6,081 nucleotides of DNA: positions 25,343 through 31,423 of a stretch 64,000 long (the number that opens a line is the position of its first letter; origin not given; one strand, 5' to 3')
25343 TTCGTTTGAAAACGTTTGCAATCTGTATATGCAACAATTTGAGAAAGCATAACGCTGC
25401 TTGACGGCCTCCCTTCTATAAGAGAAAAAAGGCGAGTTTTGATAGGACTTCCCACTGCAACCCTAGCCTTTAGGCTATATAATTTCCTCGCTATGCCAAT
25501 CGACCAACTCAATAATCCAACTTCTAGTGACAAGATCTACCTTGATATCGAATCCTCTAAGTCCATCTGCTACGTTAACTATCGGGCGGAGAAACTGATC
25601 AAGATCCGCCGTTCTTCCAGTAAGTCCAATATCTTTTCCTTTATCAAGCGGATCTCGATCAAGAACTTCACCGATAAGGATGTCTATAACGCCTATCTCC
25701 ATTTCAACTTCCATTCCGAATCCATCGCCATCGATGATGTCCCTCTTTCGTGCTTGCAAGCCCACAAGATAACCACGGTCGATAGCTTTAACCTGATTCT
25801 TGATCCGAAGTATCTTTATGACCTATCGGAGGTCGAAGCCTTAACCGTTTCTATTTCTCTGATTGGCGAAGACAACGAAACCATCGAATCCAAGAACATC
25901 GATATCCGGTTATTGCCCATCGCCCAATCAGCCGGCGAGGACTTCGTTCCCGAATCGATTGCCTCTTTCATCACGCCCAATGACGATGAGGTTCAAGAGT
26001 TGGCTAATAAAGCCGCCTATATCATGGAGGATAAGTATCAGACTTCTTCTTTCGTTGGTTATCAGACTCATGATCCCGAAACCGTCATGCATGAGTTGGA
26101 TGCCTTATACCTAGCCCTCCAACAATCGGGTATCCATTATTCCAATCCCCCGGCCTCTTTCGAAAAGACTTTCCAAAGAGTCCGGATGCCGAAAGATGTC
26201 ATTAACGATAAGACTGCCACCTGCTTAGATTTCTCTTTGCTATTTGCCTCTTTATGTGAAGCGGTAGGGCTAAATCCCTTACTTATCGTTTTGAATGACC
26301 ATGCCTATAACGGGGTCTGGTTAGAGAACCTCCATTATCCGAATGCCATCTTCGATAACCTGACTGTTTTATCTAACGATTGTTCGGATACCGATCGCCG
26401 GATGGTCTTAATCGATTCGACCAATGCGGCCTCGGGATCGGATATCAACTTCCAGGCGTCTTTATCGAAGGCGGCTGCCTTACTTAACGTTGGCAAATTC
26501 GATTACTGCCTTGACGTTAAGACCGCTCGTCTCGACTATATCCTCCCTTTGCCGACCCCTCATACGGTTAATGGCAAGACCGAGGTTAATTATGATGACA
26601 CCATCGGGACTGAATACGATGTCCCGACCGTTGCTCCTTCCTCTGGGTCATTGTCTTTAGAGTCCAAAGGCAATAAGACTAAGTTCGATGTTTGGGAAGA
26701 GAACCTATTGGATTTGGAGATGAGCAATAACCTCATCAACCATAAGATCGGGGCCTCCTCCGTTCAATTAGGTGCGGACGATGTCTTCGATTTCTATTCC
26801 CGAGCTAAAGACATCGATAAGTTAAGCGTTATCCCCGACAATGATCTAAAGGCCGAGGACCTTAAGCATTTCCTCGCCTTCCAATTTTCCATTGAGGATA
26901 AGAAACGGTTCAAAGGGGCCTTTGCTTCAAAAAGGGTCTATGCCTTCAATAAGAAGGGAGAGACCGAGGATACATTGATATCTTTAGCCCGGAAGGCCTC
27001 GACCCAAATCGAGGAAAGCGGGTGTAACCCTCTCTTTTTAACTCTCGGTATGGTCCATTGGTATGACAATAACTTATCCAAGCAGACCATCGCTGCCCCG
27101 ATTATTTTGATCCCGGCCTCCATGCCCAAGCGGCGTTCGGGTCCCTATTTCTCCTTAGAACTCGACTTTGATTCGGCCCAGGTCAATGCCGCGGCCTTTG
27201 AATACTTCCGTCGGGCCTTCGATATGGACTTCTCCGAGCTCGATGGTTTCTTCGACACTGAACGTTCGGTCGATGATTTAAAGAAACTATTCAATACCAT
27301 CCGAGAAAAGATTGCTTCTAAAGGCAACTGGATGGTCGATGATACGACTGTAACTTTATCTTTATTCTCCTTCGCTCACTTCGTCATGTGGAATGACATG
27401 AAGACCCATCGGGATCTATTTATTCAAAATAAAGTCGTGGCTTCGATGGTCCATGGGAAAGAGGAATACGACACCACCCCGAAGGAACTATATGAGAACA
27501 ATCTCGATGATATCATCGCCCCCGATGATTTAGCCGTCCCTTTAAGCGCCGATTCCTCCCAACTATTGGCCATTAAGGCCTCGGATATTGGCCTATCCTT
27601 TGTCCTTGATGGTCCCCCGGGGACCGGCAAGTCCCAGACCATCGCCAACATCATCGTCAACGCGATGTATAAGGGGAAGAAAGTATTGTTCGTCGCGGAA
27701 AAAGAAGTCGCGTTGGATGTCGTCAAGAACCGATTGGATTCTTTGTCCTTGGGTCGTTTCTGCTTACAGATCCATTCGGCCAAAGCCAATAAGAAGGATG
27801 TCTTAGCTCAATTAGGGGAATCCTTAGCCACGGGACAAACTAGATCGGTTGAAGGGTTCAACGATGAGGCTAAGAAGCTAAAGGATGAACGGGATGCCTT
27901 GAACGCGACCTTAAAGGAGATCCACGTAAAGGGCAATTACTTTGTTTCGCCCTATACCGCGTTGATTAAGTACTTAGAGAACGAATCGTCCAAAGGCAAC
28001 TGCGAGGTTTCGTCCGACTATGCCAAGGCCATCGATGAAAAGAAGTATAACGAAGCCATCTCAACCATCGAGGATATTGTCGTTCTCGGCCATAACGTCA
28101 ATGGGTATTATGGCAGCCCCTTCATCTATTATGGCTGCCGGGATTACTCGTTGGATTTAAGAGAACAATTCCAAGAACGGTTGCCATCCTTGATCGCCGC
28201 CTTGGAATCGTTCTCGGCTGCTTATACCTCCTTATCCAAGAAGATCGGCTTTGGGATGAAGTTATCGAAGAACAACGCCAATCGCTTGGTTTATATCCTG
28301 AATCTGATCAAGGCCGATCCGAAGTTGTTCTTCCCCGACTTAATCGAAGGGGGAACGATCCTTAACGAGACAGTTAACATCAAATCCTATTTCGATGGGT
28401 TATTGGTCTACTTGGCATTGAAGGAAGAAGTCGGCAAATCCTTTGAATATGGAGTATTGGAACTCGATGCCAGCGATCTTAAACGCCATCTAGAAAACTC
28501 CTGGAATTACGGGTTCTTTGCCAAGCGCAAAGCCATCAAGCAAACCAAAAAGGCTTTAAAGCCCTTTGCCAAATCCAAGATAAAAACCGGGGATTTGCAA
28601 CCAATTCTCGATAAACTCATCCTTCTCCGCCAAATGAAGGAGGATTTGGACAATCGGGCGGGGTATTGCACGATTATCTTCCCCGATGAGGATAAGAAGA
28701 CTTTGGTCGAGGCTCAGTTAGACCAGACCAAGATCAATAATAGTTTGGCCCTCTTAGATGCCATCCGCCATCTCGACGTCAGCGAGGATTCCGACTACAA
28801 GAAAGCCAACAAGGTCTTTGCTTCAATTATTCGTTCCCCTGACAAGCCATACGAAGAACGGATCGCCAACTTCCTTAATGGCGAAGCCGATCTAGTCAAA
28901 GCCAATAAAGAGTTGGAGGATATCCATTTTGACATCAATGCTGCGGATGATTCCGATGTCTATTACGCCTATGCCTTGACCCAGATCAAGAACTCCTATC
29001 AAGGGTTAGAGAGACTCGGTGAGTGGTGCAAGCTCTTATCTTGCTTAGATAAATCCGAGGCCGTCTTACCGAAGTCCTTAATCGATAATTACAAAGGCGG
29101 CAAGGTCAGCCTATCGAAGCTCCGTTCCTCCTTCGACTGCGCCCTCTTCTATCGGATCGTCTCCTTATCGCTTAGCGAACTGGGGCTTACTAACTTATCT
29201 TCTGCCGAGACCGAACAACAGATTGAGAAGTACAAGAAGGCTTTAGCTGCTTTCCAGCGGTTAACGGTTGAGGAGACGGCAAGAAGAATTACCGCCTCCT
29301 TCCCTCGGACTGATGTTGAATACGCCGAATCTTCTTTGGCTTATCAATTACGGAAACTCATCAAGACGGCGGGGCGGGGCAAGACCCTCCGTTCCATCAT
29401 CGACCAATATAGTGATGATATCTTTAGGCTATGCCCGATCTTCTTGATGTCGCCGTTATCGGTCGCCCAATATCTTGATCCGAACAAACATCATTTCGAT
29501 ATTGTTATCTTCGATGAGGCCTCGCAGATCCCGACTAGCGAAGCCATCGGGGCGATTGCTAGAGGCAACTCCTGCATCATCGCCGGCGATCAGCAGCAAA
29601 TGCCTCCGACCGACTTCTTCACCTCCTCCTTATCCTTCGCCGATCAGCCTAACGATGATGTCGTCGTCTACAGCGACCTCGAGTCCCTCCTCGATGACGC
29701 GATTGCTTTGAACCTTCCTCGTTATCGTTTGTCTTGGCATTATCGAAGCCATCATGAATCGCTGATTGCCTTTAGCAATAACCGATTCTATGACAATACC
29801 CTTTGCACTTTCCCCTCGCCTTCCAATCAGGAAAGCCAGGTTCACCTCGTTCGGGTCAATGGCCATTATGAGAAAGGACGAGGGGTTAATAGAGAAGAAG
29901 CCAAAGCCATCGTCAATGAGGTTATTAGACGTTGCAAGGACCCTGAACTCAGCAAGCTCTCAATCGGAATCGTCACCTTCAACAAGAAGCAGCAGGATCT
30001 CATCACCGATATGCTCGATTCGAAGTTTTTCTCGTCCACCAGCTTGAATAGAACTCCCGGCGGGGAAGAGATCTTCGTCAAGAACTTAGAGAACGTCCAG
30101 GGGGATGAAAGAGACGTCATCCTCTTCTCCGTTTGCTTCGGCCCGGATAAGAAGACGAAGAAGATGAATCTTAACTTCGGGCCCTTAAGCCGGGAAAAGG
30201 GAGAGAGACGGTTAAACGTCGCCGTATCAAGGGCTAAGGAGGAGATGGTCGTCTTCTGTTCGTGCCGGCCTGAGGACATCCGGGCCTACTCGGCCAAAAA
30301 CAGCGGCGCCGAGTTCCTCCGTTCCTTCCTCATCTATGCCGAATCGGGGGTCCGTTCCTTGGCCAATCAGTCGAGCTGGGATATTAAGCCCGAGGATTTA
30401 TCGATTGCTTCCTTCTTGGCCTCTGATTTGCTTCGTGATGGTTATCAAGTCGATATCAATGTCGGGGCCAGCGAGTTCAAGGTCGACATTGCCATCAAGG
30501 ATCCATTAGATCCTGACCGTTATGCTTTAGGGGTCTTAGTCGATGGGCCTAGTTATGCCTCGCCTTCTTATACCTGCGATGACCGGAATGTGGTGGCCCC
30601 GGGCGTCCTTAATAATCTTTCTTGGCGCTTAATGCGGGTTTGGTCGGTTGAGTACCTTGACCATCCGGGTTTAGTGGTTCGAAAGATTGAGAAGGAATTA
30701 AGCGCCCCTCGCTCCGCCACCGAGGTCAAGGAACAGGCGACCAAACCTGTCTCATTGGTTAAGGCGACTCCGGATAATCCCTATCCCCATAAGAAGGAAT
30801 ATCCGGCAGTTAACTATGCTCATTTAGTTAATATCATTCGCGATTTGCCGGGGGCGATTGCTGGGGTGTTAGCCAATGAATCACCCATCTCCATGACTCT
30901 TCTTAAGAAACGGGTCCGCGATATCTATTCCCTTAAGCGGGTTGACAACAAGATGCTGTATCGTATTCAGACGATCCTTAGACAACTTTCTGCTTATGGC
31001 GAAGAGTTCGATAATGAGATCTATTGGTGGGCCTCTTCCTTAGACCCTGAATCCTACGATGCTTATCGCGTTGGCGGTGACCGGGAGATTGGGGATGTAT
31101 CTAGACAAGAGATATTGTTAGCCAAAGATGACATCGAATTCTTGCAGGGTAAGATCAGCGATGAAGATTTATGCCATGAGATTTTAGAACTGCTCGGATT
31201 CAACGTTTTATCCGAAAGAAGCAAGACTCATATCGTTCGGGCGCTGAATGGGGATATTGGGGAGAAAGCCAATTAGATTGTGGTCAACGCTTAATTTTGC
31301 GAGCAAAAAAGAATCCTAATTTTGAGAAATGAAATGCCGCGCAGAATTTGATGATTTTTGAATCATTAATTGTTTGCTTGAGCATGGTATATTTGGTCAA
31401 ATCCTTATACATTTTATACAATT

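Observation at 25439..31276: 1945-aa transglutaminase-like / Upf1-like helicase / Vsr-like nuclease / DUF3320 giant protein inserted in the middle of a polysaccharide locus: candidate single-gene defence (Nhi-like) system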

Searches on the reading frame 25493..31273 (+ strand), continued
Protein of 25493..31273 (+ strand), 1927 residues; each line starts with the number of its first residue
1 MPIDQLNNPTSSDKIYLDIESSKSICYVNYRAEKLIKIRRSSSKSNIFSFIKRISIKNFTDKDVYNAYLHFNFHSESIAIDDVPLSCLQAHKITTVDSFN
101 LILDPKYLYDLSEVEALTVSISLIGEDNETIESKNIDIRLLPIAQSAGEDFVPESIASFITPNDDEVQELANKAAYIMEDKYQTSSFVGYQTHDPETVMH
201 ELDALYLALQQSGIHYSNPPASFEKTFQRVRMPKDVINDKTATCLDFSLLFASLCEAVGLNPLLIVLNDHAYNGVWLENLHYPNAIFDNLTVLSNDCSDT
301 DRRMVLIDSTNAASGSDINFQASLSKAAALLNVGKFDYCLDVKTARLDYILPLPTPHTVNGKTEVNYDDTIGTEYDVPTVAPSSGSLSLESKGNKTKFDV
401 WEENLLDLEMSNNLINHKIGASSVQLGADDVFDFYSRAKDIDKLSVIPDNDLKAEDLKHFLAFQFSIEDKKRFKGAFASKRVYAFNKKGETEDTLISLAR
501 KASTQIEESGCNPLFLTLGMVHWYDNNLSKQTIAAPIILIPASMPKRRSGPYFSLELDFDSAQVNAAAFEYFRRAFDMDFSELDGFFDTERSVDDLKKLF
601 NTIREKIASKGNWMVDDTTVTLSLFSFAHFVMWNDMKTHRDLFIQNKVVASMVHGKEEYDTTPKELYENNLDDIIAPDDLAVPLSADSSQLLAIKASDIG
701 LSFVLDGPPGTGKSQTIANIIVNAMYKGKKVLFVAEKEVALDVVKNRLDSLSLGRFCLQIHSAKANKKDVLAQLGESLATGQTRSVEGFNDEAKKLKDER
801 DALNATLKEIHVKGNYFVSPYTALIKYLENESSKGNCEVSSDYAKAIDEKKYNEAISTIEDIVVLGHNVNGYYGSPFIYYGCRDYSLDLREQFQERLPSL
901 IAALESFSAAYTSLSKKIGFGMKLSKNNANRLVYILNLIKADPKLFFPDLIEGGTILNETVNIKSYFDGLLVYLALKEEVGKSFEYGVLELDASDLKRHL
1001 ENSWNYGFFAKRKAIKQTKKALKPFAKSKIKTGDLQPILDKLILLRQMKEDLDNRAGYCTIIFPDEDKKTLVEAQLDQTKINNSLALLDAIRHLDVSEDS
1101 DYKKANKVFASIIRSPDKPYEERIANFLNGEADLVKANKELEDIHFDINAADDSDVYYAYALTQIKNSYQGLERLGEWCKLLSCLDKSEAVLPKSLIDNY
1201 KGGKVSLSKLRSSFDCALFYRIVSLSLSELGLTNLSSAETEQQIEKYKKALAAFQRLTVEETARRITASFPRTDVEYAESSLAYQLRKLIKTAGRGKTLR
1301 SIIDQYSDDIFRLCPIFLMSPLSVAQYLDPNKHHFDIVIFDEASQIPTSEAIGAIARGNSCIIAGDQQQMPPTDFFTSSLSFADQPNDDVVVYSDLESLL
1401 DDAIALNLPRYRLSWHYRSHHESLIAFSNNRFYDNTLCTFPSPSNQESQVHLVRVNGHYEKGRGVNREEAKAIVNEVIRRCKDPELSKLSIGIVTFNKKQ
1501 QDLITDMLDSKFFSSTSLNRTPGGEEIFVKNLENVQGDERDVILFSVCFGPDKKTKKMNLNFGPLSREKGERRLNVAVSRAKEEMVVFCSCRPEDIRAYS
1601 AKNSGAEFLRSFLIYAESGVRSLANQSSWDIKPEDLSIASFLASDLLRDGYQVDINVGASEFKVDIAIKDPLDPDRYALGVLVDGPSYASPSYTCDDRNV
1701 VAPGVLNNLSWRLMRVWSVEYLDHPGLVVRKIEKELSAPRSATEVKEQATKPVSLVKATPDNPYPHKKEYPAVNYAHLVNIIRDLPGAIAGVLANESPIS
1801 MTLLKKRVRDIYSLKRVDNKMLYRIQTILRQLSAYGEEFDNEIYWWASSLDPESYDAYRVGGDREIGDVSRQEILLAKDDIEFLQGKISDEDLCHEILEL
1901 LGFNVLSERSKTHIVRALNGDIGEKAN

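Call 55: search_protein_families(library=padloc, alignment_id=A3, max_evalue=1e-10)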
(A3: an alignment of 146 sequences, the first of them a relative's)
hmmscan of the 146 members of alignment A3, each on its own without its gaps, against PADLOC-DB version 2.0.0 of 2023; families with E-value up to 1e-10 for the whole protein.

A. member 1, L001:7928-9364:+ (479 aa): 0 families

B. families by the number of members that match (of 146 scanned): 136 families (the first 25 are shown)
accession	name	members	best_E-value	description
PDLC04135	mad3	5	1.7e-36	mads_3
PDLC00122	GajB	2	2.3e-18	UrvD helicase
PDLC00132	GajB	2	3e-14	UrvD helicase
PDLC03802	RTasHel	2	3.4e-14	DRT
PDLC00537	JetA2|JetA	1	4.7e-221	DUF2397 domain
PDLC00540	JetA2|JetA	1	5.7e-169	DUF2397 domain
PDLC04891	PDC-S06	1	3.2e-167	-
PDLC00542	JetB2|JetB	1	2.8e-155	DUF2398 domain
PDLC04893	PDC-S06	1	1e-146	-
PDLC04184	HEC-01A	1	1.3e-129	-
PDLC02943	RT_III-A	1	1.2e-105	-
PDLC02942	RT_III-A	1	2.8e-87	-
PDLC02946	RT_III-A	1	1.2e-80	-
PDLC02941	RT_II-A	1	6e-79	-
PDLC02945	RT_III-A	1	9e-78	-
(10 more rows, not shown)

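Call 62: list_cluster_members(proteins=[window:25493-31273:+, P0001, window:39197-39901:+])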
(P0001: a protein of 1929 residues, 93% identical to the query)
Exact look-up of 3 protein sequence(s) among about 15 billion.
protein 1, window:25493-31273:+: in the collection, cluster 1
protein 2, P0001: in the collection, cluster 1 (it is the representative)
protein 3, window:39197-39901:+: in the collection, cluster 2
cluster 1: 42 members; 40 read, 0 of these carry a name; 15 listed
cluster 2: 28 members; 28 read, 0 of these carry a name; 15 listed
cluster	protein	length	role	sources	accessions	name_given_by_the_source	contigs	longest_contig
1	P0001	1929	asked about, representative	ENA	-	-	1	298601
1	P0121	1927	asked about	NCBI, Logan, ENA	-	-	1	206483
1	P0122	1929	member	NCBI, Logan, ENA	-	-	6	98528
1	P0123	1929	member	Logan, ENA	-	-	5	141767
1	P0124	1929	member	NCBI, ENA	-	-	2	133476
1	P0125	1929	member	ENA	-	-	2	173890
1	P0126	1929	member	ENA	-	-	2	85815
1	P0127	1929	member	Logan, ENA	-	-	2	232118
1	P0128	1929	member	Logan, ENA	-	-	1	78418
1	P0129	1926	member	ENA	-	-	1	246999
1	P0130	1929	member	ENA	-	-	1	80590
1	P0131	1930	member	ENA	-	-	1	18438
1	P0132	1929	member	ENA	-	-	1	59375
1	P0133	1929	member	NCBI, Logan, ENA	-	-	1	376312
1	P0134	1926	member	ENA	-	-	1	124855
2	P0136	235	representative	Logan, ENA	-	-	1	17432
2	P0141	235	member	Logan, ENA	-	-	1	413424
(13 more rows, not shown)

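Call 63: find_encoding_contigs(protein=P0141, flank=10000, max_places=3)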
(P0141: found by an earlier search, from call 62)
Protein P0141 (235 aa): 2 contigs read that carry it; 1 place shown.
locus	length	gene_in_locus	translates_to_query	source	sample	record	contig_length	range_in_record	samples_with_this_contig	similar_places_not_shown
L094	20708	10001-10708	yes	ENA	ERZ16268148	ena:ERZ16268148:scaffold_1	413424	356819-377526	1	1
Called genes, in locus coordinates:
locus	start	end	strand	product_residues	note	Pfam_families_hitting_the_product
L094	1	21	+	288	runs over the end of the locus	PF00534:Glycos_transf_1, PF13692:Glyco_trans_1_4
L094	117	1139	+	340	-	PF01073:3Beta_HSD, PF01370:Epimerase, PF02719:Polysacc_synt_2, PF04321:RmlD_sub_bind (weak), PF05368:NmrA, PF16363:GDP_Man_Dehyd, PF13460:NAD_binding_10, PF08485:Polysacc_syn_2C, +1 more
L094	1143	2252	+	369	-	PF01370:Epimerase, PF04321:RmlD_sub_bind (faint), PF07993:NAD_binding_4 (faint), PF16363:GDP_Man_Dehyd (faint), PF02719:Polysacc_synt_2 (weak), PF14667:Polysacc_synt_C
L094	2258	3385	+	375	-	PF02350:Epimerase_2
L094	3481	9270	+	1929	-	PF13195:DUF4011, PF13086:AAA_11 (weak), PF13087:AAA_12, PF18741:MTES_1575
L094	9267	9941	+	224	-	PF02397:Bac_transf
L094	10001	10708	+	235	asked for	PF00300:His_Phos_1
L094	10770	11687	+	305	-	-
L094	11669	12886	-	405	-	PF01545:Cation_efflux, PF16916:ZT_dimer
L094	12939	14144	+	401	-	PF03721:UDPG_MGDP_dh_N, PF00984:UDPG_MGDP_dh, PF03720:UDPG_MGDP_dh_C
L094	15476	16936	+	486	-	PF04326:SLFN_AlbA_2, PF13749:HATPase_c_4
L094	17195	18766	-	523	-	-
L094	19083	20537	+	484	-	PF04326:SLFN_AlbA_2, PF13749:HATPase_c_4, PF21247:Fic-like_C (weak)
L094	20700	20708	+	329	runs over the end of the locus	-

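Call 73: find_encoding_contigs(protein=P0136, flank=10000, max_places=5)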
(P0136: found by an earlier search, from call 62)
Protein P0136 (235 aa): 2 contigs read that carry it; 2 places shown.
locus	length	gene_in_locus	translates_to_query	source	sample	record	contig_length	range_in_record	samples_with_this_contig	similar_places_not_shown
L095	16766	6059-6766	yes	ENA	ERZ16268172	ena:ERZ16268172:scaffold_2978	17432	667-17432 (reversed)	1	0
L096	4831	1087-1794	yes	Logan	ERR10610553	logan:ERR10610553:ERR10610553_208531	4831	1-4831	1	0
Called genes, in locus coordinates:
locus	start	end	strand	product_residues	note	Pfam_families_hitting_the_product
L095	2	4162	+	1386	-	?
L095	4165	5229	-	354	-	PF26334:Gtf3_N, PF26337:Gtf3_C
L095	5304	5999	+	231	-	PF02397:Bac_transf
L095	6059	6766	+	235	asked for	PF00300:His_Phos_1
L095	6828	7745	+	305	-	-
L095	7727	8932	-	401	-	PF01545:Cation_efflux, PF16916:ZT_dimer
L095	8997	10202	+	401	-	PF03721:UDPG_MGDP_dh_N, PF00984:UDPG_MGDP_dh, PF03720:UDPG_MGDP_dh_C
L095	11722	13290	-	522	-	-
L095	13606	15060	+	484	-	PF04326:SLFN_AlbA_2, PF13749:HATPase_c_4, PF21247:Fic-like_C (weak)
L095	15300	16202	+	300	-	-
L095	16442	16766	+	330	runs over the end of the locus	?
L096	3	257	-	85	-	?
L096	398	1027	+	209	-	PF02397:Bac_transf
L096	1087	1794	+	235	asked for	PF00300:His_Phos_1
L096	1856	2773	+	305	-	-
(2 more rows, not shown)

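Call 93: find_related_loci(query=A1, collection=viral_contigs, flank=8000)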
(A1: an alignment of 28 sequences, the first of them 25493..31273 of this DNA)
Query A1 (1927 aa) in viral_contigs; peptide patterns used: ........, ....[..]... (x = any residue, [..] = any of these).
600 stretches matched a pattern (row limit reached: there are more); 11 encode a relative of the query (tblastn E <= 1e-3); 11 distinct loci.
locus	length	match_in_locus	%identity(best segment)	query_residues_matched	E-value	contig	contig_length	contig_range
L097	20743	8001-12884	30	103-1730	0e+0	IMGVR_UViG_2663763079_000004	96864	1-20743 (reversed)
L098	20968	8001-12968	31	44-1724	0e+0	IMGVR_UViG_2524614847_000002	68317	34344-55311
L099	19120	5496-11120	37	85-1736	7e-108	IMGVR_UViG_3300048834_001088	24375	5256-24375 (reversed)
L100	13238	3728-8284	36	490-1743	8e-75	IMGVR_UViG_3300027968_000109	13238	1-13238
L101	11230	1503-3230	34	1280-1834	5e-80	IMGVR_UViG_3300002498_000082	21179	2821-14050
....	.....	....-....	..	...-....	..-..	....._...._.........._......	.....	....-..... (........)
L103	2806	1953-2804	35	495-781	1e-42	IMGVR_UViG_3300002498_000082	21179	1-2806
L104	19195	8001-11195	25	702-1721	3e-22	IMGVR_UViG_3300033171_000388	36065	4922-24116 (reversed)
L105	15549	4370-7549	25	702-1716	4e-22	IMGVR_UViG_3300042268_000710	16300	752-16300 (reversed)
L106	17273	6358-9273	28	669-1596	3e-21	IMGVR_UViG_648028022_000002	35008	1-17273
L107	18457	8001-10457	26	668-1612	8e-17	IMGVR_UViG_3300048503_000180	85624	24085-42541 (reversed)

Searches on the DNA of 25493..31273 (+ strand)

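Call 37: search_dna_similar(query=L092:7773-13664:+, collection=ecoli_genomes, mode=near, max_rows=10)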
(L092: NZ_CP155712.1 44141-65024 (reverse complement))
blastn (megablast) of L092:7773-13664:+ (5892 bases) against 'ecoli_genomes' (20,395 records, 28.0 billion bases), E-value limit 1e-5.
No match.
